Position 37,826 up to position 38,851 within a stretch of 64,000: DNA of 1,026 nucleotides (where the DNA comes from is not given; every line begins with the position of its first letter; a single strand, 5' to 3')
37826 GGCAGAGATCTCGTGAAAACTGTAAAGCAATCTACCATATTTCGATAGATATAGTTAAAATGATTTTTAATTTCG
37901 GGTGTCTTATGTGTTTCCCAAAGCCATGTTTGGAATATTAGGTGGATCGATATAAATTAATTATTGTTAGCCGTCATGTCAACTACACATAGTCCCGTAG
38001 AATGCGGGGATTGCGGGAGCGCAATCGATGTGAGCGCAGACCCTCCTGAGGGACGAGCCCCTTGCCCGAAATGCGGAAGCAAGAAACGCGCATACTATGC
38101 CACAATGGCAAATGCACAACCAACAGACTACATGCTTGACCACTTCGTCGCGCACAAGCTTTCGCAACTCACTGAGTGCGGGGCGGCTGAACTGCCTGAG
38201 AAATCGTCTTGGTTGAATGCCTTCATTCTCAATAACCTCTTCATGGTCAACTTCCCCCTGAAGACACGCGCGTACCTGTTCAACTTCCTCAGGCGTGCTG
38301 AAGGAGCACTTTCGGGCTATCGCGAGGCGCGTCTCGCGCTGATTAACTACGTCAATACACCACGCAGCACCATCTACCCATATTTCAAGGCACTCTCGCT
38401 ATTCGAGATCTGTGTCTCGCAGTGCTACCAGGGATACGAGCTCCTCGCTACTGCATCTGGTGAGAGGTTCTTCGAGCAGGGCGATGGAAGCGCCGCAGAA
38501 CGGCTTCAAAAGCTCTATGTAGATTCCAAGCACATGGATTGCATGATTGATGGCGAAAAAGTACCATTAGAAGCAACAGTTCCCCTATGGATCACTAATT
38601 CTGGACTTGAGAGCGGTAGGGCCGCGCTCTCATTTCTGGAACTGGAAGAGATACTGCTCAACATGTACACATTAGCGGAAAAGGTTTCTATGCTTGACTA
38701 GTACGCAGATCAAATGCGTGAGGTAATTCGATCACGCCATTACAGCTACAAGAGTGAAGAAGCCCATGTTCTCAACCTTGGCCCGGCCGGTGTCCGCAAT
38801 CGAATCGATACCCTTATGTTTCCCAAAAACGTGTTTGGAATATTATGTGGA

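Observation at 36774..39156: Integron-cassette-like array: three ~60-bp direct repeats ending in GTTAGCC, each just 5' of an ORF, with GGCTAAC partners after ORFs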

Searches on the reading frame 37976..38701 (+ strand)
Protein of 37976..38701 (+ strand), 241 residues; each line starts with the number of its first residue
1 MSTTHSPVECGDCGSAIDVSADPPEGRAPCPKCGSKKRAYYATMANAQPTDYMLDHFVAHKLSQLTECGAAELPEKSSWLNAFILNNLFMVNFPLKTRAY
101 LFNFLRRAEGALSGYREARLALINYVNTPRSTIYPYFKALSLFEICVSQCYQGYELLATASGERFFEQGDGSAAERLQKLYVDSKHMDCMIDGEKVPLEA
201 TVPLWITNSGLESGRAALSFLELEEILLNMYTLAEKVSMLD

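Call 11: search_protein_families(library=pfam, proteins=[window:37976-38701:+], max_evalue=0.01)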
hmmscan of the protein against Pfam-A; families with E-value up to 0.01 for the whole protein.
window:37976-38701:+ (241 aa): 0 families

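Call 17: find_encoding_contigs(protein=window:37976-38701:+, flank=10000, max_places=10)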
Protein window:37976-38701:+ (241 aa): 1 contig read that carries it; 1 place shown.
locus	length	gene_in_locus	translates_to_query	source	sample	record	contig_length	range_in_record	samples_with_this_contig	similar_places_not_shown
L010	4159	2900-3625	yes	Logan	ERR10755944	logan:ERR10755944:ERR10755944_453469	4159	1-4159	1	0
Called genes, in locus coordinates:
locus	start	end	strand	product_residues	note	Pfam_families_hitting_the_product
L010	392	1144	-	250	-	PF18962:Por_Secre_tail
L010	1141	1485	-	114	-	-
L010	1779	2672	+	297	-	PF10502:Peptidase_S26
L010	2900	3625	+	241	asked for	-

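Call 40: find_homologous_proteins(query=window:37976-38701:+, max_evalue=0.001)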
Query window:37976-38701:+ (241 aa): 193 proteins with E <= 0.001 among 1210 candidates; the best 120 are listed.
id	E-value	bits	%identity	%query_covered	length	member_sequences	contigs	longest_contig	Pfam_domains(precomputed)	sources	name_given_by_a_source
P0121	6.5e-160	548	100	100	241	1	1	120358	-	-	-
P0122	2.2e-106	373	68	100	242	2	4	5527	-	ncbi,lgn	-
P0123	1.6e-104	367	67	100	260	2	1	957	-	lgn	-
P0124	2.9e-104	366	67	100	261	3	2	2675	-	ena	-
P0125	4.8e-104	365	67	100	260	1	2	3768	-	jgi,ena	-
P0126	5.9e-104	365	67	100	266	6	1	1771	-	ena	-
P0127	3.1e-103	363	67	100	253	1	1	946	-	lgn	-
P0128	7.6e-103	361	67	100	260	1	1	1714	-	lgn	-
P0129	1.6e-102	360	66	100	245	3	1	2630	-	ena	-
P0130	3.1e-102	359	67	100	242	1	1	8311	-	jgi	jgi:hypothetical protein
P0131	2.9e-101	356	65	100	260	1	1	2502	-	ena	-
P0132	4.8e-101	355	65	100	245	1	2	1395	-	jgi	jgi:hypothetical protein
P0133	1.2e-99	351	66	100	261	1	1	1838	-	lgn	-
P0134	1.2e-99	351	65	100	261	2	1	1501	-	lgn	-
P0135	2.1e-99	350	65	100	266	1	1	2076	-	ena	-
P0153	6.8e-91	322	64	96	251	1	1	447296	-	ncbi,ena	-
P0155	1.4e-90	321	59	99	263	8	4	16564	-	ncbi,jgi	jgi:hypothetical protein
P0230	1.5e-73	265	62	80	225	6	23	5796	-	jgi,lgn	-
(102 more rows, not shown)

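Call 41: find_encoding_contigs(protein=P0153, flank=10000, max_places=4)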
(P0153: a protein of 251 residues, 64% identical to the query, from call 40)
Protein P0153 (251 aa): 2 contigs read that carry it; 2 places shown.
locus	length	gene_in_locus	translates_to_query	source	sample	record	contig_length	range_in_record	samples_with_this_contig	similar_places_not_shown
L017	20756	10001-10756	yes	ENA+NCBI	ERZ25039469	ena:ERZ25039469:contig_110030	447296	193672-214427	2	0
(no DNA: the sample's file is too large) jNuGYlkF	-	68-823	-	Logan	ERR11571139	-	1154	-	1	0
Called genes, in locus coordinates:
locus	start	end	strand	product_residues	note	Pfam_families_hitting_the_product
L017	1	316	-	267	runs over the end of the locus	PF00589:Phage_integrase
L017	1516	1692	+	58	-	-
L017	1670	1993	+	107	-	-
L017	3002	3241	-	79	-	-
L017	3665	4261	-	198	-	-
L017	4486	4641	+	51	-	-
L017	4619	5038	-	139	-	-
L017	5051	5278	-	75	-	-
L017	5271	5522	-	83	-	-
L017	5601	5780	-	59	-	-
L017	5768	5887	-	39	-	-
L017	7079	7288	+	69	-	-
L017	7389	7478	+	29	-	-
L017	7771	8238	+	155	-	-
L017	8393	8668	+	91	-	-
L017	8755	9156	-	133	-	-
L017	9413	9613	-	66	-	-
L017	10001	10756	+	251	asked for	-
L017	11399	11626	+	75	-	-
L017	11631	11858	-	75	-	-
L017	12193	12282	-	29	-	-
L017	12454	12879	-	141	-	-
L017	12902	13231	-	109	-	-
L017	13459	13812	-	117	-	-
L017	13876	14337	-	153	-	-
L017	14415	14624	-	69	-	-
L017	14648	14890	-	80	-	-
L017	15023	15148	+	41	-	-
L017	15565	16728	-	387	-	PF00589:Phage_integrase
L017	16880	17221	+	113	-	-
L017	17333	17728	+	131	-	PF01909:NTP_transf_2, PF18765:Polbeta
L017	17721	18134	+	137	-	PF01934:HepT-like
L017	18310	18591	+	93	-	PF02604:PhdYeFM_antitox (weak)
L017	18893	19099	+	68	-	-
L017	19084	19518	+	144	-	PF01850:PIN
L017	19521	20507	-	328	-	PF13936:HTH_38, PF00665:rve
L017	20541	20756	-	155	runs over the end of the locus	-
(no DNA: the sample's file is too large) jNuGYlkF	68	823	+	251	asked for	-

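Call 42: find_encoding_contigs(protein=P0122, flank=10000, max_places=6)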
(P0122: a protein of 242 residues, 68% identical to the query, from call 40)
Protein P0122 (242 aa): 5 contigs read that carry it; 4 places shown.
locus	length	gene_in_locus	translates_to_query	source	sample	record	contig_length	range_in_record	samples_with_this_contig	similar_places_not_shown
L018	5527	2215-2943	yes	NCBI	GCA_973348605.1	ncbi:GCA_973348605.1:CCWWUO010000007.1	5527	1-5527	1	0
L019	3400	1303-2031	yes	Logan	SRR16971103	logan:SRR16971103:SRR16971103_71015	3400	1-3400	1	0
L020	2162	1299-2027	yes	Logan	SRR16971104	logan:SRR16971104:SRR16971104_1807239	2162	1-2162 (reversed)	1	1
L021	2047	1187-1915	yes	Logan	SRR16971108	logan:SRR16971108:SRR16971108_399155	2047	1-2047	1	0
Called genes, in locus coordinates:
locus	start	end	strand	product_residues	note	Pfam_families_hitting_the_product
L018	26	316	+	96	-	PF12441:CopG_antitoxin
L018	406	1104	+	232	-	PF00117:GATase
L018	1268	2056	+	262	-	-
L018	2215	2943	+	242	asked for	-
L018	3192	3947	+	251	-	PF10137:CAP12-PCTIR_TIR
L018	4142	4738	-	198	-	PF13238:AAA_18 (weak), PF13671:AAA_33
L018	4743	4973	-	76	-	PF02566:OsmC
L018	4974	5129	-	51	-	-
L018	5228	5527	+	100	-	?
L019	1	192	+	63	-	?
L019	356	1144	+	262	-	-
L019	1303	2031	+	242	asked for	-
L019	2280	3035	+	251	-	PF10137:CAP12-PCTIR_TIR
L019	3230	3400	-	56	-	?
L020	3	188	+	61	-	?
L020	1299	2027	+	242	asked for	-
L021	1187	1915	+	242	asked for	-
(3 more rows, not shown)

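Call 46: find_encoding_contigs(protein=P0155, flank=6000, max_places=6)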
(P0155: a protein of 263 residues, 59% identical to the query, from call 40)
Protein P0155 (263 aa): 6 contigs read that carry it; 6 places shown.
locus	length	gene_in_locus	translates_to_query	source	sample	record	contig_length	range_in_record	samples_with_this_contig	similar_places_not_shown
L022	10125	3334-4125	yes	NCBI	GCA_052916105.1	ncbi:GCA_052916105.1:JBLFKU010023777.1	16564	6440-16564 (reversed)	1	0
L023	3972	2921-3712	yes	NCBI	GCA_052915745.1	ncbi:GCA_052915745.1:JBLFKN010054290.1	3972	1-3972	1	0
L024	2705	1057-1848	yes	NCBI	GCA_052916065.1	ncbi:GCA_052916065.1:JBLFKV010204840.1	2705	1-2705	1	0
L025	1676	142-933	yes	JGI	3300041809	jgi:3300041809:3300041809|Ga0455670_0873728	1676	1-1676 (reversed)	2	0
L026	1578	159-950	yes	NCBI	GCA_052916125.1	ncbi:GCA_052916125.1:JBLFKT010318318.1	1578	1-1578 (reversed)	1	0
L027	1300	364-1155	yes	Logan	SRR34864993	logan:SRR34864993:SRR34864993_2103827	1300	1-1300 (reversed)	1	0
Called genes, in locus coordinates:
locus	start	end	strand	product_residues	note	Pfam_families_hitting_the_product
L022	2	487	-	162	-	?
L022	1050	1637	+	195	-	-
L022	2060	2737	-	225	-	PF04140:ICMT (weak), PF04191:PEMT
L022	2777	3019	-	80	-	-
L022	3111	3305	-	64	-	-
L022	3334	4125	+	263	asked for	-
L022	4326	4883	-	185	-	PF03734:YkuD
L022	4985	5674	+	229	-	PF00486:Trans_reg_C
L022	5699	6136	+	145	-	PF00027:cNMP_binding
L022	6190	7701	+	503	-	PF00450:Peptidase_S10, PF12146:Hydrolase_4 (faint)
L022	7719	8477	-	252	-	PF02611:CDH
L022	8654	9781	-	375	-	-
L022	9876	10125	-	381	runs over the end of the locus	PF00817:IMS, PF11798:IMS_HHH (weak), PF21999:IMS_HHH_1 (weak), PF11799:IMS_C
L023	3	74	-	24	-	?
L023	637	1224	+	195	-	-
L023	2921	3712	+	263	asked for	-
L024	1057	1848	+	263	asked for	-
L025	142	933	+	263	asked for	-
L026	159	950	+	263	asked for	-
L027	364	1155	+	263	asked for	-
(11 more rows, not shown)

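Call 47: find_encoding_contigs(protein=P0130, flank=6000, max_places=6)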
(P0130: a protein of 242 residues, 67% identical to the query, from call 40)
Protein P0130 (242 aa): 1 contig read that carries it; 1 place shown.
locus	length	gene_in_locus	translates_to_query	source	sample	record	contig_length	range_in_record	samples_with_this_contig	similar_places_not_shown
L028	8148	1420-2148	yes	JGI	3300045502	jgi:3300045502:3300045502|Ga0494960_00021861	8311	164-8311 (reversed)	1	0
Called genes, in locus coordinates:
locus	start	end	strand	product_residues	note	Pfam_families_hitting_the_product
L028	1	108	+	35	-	?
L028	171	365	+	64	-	-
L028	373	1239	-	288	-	PF01149:Fapy_DNA_glyco, PF06831:H2TH, PF06827:zf-FPG_IleRS (weak)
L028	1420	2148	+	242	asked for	-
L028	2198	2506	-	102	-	-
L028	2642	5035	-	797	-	PF06934:CTI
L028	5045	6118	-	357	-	PF01594:AI-2E_transport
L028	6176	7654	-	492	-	PF01943:Polysacc_synt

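Call 67: search_dna_similar(query=window:37976-38701:+, collection=plasmids, mode=protein, max_rows=30)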
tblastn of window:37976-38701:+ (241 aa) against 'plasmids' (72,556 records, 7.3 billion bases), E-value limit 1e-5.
No match.

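Call 68: search_dna_similar(query=window:37976-38701:+, collection=phages, mode=protein, max_rows=20)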
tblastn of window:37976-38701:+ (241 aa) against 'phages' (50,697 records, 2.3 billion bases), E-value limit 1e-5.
No match.

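Call 70: find_related_loci(query=A3, collection=viral_contigs, flank=3000)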
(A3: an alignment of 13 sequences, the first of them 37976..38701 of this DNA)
Query A3 (241 aa) in viral_contigs; peptide patterns used: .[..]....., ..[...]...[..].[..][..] (x = any residue, [..] = any of these).
10 stretches matched a pattern, but none encodes a relative of the query by tblastn (E <= 1e-3).
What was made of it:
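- Tried and rejected: ORF2 on plasmids, phages or viral contigs: none (calls 67, 68, 70).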

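Call 71: find_encoding_contigs(protein=P0230, flank=3000, max_places=10)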
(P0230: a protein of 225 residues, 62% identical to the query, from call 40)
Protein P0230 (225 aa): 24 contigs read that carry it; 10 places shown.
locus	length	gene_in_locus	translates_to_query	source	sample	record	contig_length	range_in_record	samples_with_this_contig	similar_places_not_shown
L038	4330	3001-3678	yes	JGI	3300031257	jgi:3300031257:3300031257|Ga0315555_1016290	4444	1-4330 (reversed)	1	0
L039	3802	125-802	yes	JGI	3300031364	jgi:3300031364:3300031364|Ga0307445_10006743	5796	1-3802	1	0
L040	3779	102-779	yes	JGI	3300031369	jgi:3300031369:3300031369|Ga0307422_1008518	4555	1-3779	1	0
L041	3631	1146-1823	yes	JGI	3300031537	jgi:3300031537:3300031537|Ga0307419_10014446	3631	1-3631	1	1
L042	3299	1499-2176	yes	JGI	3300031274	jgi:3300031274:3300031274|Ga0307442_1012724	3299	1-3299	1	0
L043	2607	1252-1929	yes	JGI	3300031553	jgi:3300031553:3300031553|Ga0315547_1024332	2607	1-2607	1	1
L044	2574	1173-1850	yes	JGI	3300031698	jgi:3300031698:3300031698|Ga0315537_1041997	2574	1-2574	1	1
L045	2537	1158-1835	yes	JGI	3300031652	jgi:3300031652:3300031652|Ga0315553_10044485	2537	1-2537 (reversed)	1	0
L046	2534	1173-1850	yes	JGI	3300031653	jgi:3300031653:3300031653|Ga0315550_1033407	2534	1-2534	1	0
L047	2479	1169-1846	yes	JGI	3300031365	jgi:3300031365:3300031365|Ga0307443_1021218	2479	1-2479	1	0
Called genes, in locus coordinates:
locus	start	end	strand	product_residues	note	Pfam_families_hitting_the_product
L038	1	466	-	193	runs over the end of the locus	?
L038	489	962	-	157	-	-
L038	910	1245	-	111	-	-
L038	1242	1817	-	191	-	-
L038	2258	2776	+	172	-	-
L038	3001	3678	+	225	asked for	-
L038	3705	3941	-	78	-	-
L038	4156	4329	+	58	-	?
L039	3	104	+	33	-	?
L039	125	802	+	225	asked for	-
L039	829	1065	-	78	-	-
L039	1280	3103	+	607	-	PF00496:SBP_bac_5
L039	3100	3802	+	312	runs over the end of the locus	PF19300:BPD_transp_1_N, PF00528:BPD_transp_1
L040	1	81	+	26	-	?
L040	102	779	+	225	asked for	-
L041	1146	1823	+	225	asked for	-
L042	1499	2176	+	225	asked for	-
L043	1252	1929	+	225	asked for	-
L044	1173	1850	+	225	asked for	-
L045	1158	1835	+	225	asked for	-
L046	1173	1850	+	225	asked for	-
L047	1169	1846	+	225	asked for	-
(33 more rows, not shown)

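Call 76: search_protein_families(library=padloc, proteins=[window:37976-38701:+], max_evalue=0.01)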
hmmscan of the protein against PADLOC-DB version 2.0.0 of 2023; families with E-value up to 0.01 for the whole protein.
window:37976-38701:+ (241 aa): 0 families

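Call 77: search_solved_structures(query=A4, max_evalue=1)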
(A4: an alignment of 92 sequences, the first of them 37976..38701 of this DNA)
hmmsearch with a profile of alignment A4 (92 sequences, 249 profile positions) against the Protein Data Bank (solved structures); distinct sequences matched with E-value up to 1: 5.
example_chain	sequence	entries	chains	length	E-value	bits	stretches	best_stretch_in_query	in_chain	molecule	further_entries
3jwp_A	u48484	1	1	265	0.35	13.4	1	9-68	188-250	Transcriptional regulatory protein sir2 homologue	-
4qiw_P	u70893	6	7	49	0.57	12.8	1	5-36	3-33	DNA-directed RNA polymerase subunit P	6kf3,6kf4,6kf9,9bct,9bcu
3qqc_A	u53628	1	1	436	0.79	12.3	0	7-46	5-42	DNA-directed RNA polymerase subunit b, DNA-directed RNA polymerase subunit a', DNA-directe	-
1spw_A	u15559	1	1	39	0.82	12.2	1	9-40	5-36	Rubredoxin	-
4c2m_I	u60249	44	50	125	0.86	12.2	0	4-43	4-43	DNA-DIRECTED RNA POLYMERASE I SUBUNIT RPA12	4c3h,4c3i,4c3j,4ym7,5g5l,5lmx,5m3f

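Call 82: predict_structure(alignment_id=A4)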
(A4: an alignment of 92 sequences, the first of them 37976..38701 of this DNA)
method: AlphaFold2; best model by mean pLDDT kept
length: 241 residues; sequences in the alignment: 92
mean_pLDDT: 89.6   pTM: 0.76
mean pLDDT of the five models: 89.6, 89.0, 88.8, 88.8, 88.5
residues with pLDDT >= 90: 149; 70-90: 76; 50-70: 12; < 50: 4
segments of 3 or more residues with pLDDT < 50: 1-3
pLDDT, mean of each block of 10 residues (from residue 1): 62 85 84 86 66 91 96 84 86 89 96 98 94 95 98 96 91 96 91 87 94 96 97 92 69
secondary structure, 60 per line:
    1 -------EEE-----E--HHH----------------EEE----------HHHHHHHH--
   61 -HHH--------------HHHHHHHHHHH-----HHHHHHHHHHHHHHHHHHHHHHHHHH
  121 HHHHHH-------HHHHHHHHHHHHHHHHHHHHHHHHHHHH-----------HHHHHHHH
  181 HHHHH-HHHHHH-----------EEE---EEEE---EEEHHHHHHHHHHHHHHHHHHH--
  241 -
elements in order: E8-10 E38-40 H51-58 H79-89 H95-126 H134-161 H173-185 H187-192 E204-206 E210-213 E217-219 H220-238

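Call 85: fold_search(model_id=the predicted structure, library=pdb)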
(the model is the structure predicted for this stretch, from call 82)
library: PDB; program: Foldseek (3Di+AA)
matches with E <= 10: 208; with E <= 0.001: 0
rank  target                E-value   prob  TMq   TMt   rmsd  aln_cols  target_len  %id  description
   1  7wij_A                2.3e-01  0.08  0.14  0.13  19.7       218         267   14  Cryo-EM structure of prenyltransferase domain of Macrophoma phaseolina macrophomene synthase (released 2022-06-22)
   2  9ppx_A                6.8e-01  0.33  0.24  0.21  15.8       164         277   12  CryoEM structure of delta opioid receptor bound to G proteins and naltrexone (released 2026-03-04)
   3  9m3r                  9.0e-01  0.15  0.20  0.15  16.6       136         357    8  Crystal structure of human pyruvate dehydrogenase kinase isoform 1 in complex with ATP competitive inhibitor 29 (released 2025-06-25)
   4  9lyb_R                1.1e+00  0.09  0.20  0.18  12.5       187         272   11  Cryo-EM structure of GPR3-G protein-monomer complex (released 2025-04-09)
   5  9jmd_R                1.2e+00  0.08  0.20  0.17  13.1       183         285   11  Cryo-EM structure of the Azithromycin-Motilin receptor-Gq protein complex (released 2025-05-28)
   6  7t9i_R                1.2e+00  0.07  0.18  0.09  12.2       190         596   10  Native human TSH bound to human Thyrotropin receptor in complex with miniGs399 (composite structure) (released 2022-08-03)
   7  9ode_D                1.3e+00  0.18  0.23  0.21  16.2       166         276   13  Structure of the MOR/Gi/Lofentanil Complex, Nucleotide Free (released 2026-03-04)
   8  9n0i_E                1.4e+00  0.06  0.15  0.23  13.9       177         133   15  Crystal structure of KABLE double mutant (Lys14Pro, Leu20Trp) (released 2025-08-20)
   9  8wog_A                1.5e+00  0.30  0.26  0.21  15.5       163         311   11  Cryo-EM structure of SUCR1 in complex with succinate and Gi protein (released 2024-09-11)
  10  7qh7_c                1.5e+00  0.04  0.14  0.12  18.6       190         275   12  Cryo-EM structure of the human mtLSU assembly intermediate upon MRM2 depletion - class 4 (released 2022-05-18)
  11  4mp2                  1.6e+00  0.11  0.20  0.15  16.7       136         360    8  Crystal structure of pyruvate dehydrogenase kinase isoform 2 in complex with inhibitor PA1 (released 2014-01-01)
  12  9odn_R                1.6e+00  0.15  0.22  0.19  16.7       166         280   14  Structure of the MOR/Gi/DAMGO Complex, GTP-Bound, G-Primed (released 2026-03-04)
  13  6lil_B                1.6e+00  0.11  0.21  0.16  17.4       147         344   10  Crystal structure of human PDK2 complexed with an allosteric inhibitor compound 8c (released 2020-09-30)
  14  9hcg_c                1.6e+00  0.03  0.14  0.12  19.5       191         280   15  Mouse mitoribosome large subunit assembly intermediate bound to NSUN4, METRF4, MRM2, GTPBP7 and MALSU1-L0R8F8-mt-ACP c (released 2025-06-18)
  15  8cqd_A                1.8e+00  0.10  0.21  0.21  10.8       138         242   15  Cryo-EM structure of hexameric proteorhodopsin A18L mutant (released 2024-07-03)
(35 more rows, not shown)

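Call 94: search_protein_families(library=ncbifam, proteins=[L017:15565-16728:-, window:37976-38701:+], max_evalue=0.001)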
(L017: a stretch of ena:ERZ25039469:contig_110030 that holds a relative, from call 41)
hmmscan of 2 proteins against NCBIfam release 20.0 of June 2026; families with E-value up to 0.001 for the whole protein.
L017:15565-16728:- (387 aa): 6 families
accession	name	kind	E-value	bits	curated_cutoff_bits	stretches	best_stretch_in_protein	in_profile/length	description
TIGR02225.1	recomb_XerD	equivalog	6.1e-09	35.6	329.6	1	114-353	37-264/290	site-specific tyrosine recombinase XerD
NF040815.2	recomb_XerA_Arch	equivalog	2.4e-07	30.6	220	1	116-353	41-244/263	site-specific tyrosine recombinase/integron integrase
NF001399.0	PRK00283.1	subfamily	1.2e-06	28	279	1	123-352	56-272/300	tyrosine recombinase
TIGR02224.1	recomb_XerC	equivalog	3e-06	26.8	335.15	1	95-335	23-249/295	tyrosine recombinase XerC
NF002331.0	PRK01287.1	subfamily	3.3e-05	23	371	1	135-352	95-301/365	site-specific tyrosine recombinase XerC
NF040693.1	recomb_GmtY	equivalog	4e-05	23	340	0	171-237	179-247/441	gamma-mobile-trio recombinase GmtY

window:37976-38701:+ (241 aa): 0 families
